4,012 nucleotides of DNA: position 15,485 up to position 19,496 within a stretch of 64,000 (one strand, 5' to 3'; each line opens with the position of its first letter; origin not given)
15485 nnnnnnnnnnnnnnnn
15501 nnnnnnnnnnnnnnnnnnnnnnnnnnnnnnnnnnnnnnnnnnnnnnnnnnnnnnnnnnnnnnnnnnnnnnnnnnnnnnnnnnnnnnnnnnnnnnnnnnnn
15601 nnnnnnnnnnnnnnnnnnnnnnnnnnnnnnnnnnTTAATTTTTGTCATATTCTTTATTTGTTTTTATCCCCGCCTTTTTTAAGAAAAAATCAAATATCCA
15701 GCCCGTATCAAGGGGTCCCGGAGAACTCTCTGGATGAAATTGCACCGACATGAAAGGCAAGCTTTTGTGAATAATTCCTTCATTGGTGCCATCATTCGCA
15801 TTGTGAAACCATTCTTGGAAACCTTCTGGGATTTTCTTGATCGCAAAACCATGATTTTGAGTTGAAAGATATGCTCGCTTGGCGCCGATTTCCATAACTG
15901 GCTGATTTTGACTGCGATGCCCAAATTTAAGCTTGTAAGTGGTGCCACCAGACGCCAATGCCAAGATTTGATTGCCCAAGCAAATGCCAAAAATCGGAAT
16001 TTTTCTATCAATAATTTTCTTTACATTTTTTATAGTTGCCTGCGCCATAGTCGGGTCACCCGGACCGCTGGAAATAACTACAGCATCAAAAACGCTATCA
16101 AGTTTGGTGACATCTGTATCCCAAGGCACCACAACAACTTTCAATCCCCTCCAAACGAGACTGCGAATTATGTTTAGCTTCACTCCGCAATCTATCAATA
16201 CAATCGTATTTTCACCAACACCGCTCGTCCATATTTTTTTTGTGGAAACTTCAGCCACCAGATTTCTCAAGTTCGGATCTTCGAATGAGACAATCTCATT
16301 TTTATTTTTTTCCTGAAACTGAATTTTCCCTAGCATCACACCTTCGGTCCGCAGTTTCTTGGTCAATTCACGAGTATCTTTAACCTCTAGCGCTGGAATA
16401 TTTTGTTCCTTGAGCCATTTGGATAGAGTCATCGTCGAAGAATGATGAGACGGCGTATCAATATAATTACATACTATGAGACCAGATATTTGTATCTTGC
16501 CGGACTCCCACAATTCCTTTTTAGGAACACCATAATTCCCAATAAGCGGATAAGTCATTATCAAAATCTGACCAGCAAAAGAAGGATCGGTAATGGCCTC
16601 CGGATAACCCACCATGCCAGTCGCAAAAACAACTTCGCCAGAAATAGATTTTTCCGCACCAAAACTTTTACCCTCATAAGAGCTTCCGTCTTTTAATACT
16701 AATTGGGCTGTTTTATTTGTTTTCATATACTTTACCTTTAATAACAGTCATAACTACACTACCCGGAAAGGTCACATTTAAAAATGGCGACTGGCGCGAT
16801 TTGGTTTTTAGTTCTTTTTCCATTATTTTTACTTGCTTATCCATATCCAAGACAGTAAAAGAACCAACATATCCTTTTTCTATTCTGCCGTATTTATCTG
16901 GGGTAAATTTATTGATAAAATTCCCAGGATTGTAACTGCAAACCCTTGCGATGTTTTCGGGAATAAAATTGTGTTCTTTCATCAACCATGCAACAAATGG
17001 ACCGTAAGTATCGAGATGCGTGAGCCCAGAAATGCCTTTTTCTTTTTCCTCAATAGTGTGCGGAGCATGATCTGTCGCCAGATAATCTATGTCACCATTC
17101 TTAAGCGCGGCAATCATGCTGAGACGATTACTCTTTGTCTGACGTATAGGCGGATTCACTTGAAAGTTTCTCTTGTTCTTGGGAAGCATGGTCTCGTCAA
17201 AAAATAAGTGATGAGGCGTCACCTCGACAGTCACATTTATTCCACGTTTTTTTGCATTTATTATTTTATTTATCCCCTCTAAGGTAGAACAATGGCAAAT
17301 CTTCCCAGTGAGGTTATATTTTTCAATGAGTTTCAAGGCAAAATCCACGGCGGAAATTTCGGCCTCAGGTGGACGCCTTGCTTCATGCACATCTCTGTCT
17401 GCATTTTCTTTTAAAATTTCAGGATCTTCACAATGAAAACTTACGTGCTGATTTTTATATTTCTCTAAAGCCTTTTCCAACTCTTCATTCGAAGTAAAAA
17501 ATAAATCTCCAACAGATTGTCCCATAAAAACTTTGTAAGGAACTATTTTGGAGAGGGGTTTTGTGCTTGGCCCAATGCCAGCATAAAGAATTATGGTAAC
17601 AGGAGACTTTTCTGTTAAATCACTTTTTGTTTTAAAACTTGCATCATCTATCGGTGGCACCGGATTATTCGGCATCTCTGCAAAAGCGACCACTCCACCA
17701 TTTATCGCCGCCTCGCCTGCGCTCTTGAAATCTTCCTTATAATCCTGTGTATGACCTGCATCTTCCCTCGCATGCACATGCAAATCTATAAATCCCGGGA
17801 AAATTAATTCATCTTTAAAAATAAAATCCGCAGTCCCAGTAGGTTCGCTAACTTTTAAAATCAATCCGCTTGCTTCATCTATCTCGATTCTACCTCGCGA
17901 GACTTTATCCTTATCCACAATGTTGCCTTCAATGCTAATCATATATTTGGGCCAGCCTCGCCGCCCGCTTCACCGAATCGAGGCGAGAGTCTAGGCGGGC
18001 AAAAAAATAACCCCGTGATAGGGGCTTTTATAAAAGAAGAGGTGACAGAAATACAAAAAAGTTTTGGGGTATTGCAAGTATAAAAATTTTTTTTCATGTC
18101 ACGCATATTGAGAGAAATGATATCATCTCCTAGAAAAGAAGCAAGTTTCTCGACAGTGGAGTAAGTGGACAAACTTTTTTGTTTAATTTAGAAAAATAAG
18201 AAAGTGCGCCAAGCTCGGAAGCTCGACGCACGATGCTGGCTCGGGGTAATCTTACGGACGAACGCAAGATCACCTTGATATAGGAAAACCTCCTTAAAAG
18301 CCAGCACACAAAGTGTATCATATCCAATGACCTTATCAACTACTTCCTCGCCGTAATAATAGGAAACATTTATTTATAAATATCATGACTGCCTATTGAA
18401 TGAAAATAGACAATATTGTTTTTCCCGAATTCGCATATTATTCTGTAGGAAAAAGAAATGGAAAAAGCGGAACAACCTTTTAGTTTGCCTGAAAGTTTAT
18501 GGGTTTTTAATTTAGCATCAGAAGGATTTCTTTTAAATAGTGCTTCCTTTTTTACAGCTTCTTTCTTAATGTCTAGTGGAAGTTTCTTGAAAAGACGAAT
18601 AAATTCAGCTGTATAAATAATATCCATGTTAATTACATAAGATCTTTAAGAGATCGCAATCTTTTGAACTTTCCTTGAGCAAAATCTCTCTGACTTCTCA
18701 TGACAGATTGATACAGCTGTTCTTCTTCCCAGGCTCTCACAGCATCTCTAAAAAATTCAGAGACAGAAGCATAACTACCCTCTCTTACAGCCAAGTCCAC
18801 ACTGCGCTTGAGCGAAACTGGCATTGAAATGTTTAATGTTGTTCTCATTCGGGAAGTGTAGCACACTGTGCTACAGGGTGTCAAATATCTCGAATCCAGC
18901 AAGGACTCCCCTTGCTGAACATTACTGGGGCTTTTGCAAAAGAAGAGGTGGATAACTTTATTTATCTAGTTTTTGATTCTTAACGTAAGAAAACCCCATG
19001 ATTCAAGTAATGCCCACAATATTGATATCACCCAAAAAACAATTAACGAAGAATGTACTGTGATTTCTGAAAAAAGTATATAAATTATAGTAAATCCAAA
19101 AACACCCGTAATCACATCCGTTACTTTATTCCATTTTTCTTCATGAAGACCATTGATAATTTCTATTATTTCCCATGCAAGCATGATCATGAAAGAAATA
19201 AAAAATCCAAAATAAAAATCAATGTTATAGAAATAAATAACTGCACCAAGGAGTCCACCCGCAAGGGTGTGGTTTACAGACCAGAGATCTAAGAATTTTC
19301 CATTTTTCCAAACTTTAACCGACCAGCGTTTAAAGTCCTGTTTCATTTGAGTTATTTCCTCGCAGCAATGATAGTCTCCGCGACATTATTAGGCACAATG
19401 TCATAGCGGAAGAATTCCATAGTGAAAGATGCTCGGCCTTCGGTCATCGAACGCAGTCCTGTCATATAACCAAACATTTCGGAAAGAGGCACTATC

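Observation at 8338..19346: ~11-kb block with a complete pyrimidine de novo operon and a ParD/RelE module lies between fusA and tuf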

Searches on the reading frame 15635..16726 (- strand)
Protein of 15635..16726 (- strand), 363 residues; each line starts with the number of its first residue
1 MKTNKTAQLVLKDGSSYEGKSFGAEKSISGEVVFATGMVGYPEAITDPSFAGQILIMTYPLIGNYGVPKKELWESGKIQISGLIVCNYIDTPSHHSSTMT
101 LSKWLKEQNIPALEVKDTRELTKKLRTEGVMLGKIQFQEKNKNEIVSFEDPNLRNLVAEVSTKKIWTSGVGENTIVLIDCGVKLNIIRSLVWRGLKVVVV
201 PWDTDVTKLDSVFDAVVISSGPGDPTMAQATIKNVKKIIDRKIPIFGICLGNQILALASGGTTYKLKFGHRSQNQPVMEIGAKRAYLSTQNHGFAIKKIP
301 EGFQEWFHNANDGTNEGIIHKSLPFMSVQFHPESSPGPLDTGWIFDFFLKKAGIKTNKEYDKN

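Call 3: search_protein_families(library=pfam, proteins=[window:15635-16726:-], max_evalue=0.01)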
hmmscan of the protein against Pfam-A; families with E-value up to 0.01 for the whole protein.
window:15635-16726:- (363 aa): 4 families
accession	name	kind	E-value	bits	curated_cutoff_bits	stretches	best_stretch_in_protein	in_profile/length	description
PF00117.34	GATase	-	1.2e-53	182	22.8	1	176-350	1-189/190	Glutamine amidotransferase class-I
PF00988.28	CPSase_sm_chain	-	1.7e-48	164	27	1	9-135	1-126/126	Carbamoyl-phosphate synthase small chain, CPSase domain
PF07722.19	Peptidase_C26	-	1.9e-12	47.9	20.5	2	225-265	88-128/219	Peptidase C26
PF01965.30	DJ-1_PfpI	-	0.00069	19.9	26.6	1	210-258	59-110/165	DJ-1/PfpI family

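Call 32: search_protein_families(library=ncbifam, proteins=[window:15635-16726:-], max_evalue=0.01)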
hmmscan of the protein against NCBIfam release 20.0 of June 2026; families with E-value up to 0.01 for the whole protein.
window:15635-16726:- (363 aa): 29 families (the best 25 are shown)
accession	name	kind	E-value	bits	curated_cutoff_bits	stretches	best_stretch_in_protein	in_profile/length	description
TIGR01368.1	CPSaseIIsmall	equivalog_domain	6.1e-131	436.7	307.35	1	7-351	1-358/361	glutamine-hydrolyzing carbamoyl-phosphate synthase small subunit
NF009475.0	PRK12838.1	equivalog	5.5e-116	387.4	221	1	7-352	3-353/359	carbamoyl phosphate synthase small subunit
NF005849.0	PRK07765.1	equivalog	4e-17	62.2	308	1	204-334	35-175/219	aminodeoxychorismate/anthranilate synthase component II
NF001975.0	PRK00758.1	equivalog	1.7e-16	60.4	198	1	186-335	17-166/185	GMP synthase subunit A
NF010081.0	PRK13566.1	equivalog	1.9e-16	59.5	645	1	193-334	551-700/729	anthranilate synthase component I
TIGR00888.1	guaA_Nterm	equivalog_domain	9.4e-16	57.8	172.15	1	185-334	13-167/188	glutamine-hydrolyzing GMP synthase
TIGR01823.1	PabB-fungal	equivalog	1e-15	57.1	442.55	1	195-355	33-207/742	aminodeoxychorismate synthase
TIGR00566.1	trpG_papA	subfamily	1.3e-15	57.7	121.05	1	184-334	13-176/192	glutamine amidotransferase of anthranilate synthase or aminodeoxychorismate synthase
NF011201.0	PRK14607.1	equivalog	1.8e-15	56.6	670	1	214-335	46-173/534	bifunctional anthranilate synthase component II/anthranilate phosphoribosyltransferase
NF000848.1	PRK00074.1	equivalog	4.3e-13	48.7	400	1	179-357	5-193/512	glutamine-hydrolyzing GMP synthase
NF005799.0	PRK07649.1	equivalog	1e-12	48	327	1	208-334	38-171/195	aminodeoxychorismate/anthranilate synthase component II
TIGR01815.1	TrpE-clade3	equivalog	9.6e-12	43.7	739.15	1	214-334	561-688/717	anthranilate synthase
NF005271.0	PRK06774.1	equivalog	3.6e-11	42.8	340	1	213-335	44-176/191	aminodeoxychorismate synthase component II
NF006462.0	PRK08857.1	equivalog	9.7e-11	41.6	345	1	194-334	23-176/193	aminodeoxychorismate/anthranilate synthase component II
NF041322.1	Anth_synII_Halo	equivalog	1.5e-10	41.1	320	1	213-335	42-174/190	anthranilate synthase component II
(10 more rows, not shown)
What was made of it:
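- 12406..16726 (-): carA (16726..15635) and carB (15648..12406), glutamine-dependent carbamoyl-phosphate synthase. TIGR01368 436.7 bits (call 32).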

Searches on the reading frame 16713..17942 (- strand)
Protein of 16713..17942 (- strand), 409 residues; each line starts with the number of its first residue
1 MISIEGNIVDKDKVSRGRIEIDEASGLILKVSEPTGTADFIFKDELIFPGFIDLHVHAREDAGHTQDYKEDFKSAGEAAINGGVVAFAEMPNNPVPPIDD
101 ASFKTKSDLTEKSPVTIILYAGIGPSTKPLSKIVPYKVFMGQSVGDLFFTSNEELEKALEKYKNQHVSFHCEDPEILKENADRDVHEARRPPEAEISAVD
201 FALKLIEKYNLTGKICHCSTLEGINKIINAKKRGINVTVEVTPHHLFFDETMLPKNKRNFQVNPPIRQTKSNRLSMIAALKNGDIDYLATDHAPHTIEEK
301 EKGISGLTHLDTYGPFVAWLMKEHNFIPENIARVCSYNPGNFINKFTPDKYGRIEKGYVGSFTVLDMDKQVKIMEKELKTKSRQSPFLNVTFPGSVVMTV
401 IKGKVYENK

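Call 3: search_protein_families(library=pfam, proteins=[window:16713-17942:-], max_evalue=0.01)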
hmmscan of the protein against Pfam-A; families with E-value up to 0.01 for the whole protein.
window:16713-17942:- (409 aa): 2 families
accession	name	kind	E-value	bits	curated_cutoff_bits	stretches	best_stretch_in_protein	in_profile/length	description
PF01979.26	Amidohydro_1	-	5e-21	75.7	25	1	47-405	2-344/345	Amidohydrolase family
PF07969.17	Amidohydro_3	-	7.8e-07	29.4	29.7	1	215-405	310-470/472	Amidohydrolase family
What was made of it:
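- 16713..17942 (-): pyrC, dihydroorotase (type I, 409 aa). Pfam Amidohydro_1 (call 3).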

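Call 19: find_related_loci(query=window:16713-17942:-, collection=metagenome_contigs, flank=10000)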
Query window:16713-17942:- (409 aa) in metagenome_contigs; peptide patterns used: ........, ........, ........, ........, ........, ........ (x = any residue, [..] = any of these).
123 stretches matched a pattern; 68 encode a relative of the query (tblastn E <= 1e-3); 68 distinct loci.
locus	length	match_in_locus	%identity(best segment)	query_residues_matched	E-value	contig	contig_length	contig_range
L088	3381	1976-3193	92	2-407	0e+0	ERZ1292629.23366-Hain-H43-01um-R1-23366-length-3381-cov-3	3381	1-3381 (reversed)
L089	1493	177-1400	71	1-409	0e+0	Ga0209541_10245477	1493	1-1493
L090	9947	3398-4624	73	1-409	0e+0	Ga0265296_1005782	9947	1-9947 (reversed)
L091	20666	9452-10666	72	1-406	0e+0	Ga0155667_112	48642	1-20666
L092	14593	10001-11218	71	1-406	0e+0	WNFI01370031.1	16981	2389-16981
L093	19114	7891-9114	71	1-407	0e+0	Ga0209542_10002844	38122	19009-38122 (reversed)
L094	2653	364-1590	70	1-409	0e+0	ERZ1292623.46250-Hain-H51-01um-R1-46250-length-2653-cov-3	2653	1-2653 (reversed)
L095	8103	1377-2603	70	1-409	0e+0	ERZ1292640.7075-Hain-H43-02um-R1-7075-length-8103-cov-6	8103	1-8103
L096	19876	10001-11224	69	2-409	0e+0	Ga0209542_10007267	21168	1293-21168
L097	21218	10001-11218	71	1-406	0e+0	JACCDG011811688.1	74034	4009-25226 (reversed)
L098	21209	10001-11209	69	1-407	0e+0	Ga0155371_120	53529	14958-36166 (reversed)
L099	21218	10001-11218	69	1-408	0e+0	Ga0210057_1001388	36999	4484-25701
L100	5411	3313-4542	68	1-409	0e+0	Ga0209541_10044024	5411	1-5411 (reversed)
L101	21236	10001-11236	68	1-409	0e+0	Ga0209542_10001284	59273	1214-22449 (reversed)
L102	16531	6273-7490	70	1-407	0e+0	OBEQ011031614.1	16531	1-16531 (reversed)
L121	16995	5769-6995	66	1-409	0e+0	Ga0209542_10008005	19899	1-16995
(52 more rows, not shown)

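Call 32: search_protein_families(library=ncbifam, proteins=[window:16713-17942:-], max_evalue=0.01)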
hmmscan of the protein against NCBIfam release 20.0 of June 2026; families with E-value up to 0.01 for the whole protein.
window:16713-17942:- (409 aa): 33 families (the best 25 are shown)
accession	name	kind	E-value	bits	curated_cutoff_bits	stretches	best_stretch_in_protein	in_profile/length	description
TIGR00857.1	pyrC_multi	subfamily_domain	1.7e-82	277.6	279.05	1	15-407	4-409/412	dihydroorotase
NF003271.0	PRK04250.1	equivalog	2.7e-66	223.9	405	1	4-406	6-387/407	dihydroorotase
NF002668.0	PRK02382.1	equivalog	2.9e-62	210.8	452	1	42-405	41-409/436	dihydroorotase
NF006837.0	PRK09357.1-2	equivalog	7.3e-58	196.1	575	1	6-405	8-420/428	dihydroorotase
NF005751.0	PRK07575.1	equivalog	1.3e-53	182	529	1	43-405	50-418/440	dihydroorotase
TIGR03178.1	allantoinase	equivalog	9.9e-52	176.2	357.85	1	35-406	37-424/441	allantoinase AllB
NF006559.0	PRK09060.1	equivalog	3.3e-51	174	482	1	6-405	12-420/444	dihydroorotase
NF002284.0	PRK01211.1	subfamily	8.9e-48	163.2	462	1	4-399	3-384/409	dihydroorotase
NF001541.2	PRK00369.1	equivalog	3.2e-47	160.9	310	1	32-406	27-382/400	dihydroorotase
NF006688.0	PRK09236.1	equivalog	5.4e-47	160.6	535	1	7-406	10-426/444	dihydroorotase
NF006844.0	PRK09357.2-5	equivalog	2.4e-46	158.6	701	1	5-405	8-418/422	dihydroorotase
NF004839.0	PRK06189.1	equivalog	5.6e-46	157.1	631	1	5-407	9-432/451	allantoinase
NF006836.0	PRK09357.1-1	equivalog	1.9e-45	155.4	538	2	191-405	206-422/432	dihydroorotase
NF058539.1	ergo_uti2_ErtD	equivalog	5.8e-45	154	650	1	4-407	6-431/449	hydantoin-5-propionate amidohydrolase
NF006839.0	PRK09357.1-4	equivalog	1.7e-39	135.6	576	1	43-405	47-418/422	dihydroorotase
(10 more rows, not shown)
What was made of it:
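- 16713..17942 (-): TIGR00857 pyrC_multi scores 277.6 bits, just below its cut-off of 279 (call 32).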

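Call 78: search_protein_families(library=pfam, proteins=[L121:5078-5356:+, L121:5363-5557:+, L121:4609-5010:+], max_evalue=0.01)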
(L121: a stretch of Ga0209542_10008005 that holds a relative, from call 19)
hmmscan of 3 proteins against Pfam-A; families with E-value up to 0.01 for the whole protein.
L121:5078-5356:+ (92 aa): 1 family
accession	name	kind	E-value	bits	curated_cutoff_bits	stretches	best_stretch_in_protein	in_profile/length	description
PF21748.3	UPF0150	-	1.6e-06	28.4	27.3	1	26-63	10-49/64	UPF0150-like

L121:5363-5557:+ (64 aa): 1 family
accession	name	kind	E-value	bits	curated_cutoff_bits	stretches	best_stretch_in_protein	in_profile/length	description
PF07927.17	HicA_toxin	-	7.8e-13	48.8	27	1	5-58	3-58/58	HicA toxin of bacterial toxin-antitoxin,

L121:4609-5010:+ (133 aa): 1 family
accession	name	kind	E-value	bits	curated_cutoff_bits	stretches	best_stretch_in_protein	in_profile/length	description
PF13567.11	DUF4131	-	0.0058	16.8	31.6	1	51-111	9-64/165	Domain of unknown function (DUF4131)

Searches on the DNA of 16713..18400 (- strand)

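Call 39: search_rna_families(source=L121, start=14500, end=16995, threshold=gathering)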
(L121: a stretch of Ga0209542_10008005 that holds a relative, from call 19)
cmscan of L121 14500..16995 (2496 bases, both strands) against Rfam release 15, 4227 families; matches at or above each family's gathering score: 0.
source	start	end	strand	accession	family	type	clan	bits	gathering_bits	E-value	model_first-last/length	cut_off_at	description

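Call 45: search_rna_families(source=window, start=17900, end=18400, threshold=evalue, max_evalue=10)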
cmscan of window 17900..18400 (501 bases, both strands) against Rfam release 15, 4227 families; matches with E-value up to 10: 3.
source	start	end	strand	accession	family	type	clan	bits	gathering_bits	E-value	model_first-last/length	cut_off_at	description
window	18119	18156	+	RF01341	CRISPR-DR30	Gene; CRISPR;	-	16.1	50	2.8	1-38/38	no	CRISPR RNA direct repeat element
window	18049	18188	+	RF04223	MIR2619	Gene; miRNA;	-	11.3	113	5.8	1-202/202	no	MIR2619 microRNA precursor family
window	18009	18183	+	RF00015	U4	Gene; snRNA; splicing;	CL00007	10.4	46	7.7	1-138/138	no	U4 spliceosomal RNA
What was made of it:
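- On pyrBI/pyrL-type translation-coupled attenuator: The Rfam search at E <= 10 over the leader returned no pyrimidine-leader family (call 45).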

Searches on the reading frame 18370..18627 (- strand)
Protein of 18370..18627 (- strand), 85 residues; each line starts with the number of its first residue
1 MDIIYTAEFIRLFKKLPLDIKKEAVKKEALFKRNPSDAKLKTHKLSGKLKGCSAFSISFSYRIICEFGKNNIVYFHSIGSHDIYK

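Call 4: search_protein_families(library=pfam, proteins=[window:18370-18627:-], max_evalue=0.01)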
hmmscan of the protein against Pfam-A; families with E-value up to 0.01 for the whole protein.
window:18370-18627:- (85 aa): 1 family
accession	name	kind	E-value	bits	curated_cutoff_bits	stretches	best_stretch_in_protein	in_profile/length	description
PF15738.11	YafQ_toxin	-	0.00069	20.3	30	1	9-82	9-84/88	Bacterial toxin of type II toxin-antitoxin system, YafQ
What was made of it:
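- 18370..18627 (-): RelE/StbE-family toxin (85 aa), 5 nt after the antitoxin. Pfam YafQ_toxin is weak (call 4).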

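Call 32: search_protein_families(library=ncbifam, proteins=[window:18370-18627:-], max_evalue=0.01)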
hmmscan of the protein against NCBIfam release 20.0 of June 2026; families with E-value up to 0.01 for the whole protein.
window:18370-18627:- (85 aa): 2 families
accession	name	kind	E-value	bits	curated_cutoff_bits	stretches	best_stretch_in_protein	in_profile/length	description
TIGR02385.1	RelE_StbE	subfamily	1.1e-07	32.3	27.9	1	8-81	7-84/88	type II toxin-antitoxin system mRNA interferase toxin, RelE/StbE family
TIGR00053.1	TIGR00053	subfamily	4.1e-05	24.1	87.25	1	3-82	4-88/92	YafQ family addiction module toxin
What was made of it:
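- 18370..18627 (-): TIGR02385 32.3 bits, above its cut-off of 27.9 (call 32).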

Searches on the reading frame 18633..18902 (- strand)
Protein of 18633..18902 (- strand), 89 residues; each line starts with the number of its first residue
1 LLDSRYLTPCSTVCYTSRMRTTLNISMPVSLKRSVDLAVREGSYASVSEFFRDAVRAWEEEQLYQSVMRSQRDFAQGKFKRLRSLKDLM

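Call 4: search_protein_families(library=pfam, proteins=[window:18633-18902:-], max_evalue=0.01)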
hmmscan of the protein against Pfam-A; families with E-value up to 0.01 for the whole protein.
window:18633-18902:- (89 aa): 2 families
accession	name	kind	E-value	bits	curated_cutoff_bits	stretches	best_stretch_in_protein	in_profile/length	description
PF01402.27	RHH_1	-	2.8e-05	24.3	20.5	1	23-60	2-38/39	Ribbon-helix-helix protein, copG family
PF17723.7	RHH_8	-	0.00065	20.2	25.4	1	21-72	6-58/119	Ribbon-Helix-Helix transcriptional regulator family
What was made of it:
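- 18633..18902 (-): RHH (ParD-like) antitoxin; likely start ATG at 18848 (71 aa). Promoter-like TTGACA 18884..18879 and TACACT 18860..18855, with the ATG as the 7th nt after the -10 (leaderless geometry). Pfam RHH_1 24.3 bits, above its cut-off of 20.5 (call 4).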

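Call 32: search_protein_families(library=ncbifam, proteins=[window:18633-18902:-], max_evalue=0.01)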
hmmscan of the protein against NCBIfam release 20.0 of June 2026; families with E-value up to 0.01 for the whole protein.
window:18633-18902:- (89 aa): 2 families
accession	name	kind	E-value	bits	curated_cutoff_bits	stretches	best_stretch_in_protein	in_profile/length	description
TIGR02606.1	antidote_CC2985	hypoth_equivalog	1.2e-05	25.2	46.2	1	23-62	2-41/70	type II toxin-antitoxin system ParD family antitoxin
NF002169.0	PRK01002.1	subfamily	0.0077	16.2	111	1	23-59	7-43/141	nickel responsive regulator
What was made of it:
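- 18633..18902 (-): ParD TIGR02606 25.2 bits, below its cut-off of 46.2 (call 32).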

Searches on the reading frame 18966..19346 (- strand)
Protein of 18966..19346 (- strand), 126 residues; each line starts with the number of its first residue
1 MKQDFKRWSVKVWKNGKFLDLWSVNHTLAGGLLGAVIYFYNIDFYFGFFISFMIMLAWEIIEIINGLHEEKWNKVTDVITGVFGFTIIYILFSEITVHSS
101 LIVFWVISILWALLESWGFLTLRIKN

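Call 4: search_protein_families(library=pfam, proteins=[window:18966-19346:-], max_evalue=0.01)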
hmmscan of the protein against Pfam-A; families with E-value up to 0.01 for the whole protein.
window:18966-19346:- (126 aa): 0 families

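Call 32: search_protein_families(library=ncbifam, proteins=[window:18966-19346:-], max_evalue=0.01)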
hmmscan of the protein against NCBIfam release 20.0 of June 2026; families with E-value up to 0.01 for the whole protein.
window:18966-19346:- (126 aa): 0 families
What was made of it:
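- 18966..19346 (-): u126: 126-aa membrane protein with four hydrophobic segments, a strain-variable passenger. No Pfam or NCBIfam match (calls 4, 32).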

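Call 69: find_homologous_proteins(query=window:18966-19346:-, max_evalue=0.001)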
Query window:18966-19346:- (126 aa): 5 proteins with E <= 0.001 among 16 candidates.
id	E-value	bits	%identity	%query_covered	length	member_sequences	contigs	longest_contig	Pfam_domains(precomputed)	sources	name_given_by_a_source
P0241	1.2e-75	270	100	100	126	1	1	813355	-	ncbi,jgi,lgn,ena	ncbi:MAG: hypothetical protein WC735_03155 [Candidatus Paceibacterota bacterium]|jgi:hypothetical pr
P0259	6.1e-53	197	66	100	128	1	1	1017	-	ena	-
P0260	6.0e-46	174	60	100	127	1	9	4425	-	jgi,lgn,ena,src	-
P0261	1.9e-41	160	60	100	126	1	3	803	-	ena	-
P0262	3.4e-18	84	36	92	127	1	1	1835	-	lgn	-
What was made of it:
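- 18966..19346 (-): Only 4 homologues in 5.8 billion proteins, at 36-66% identity (call 69).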
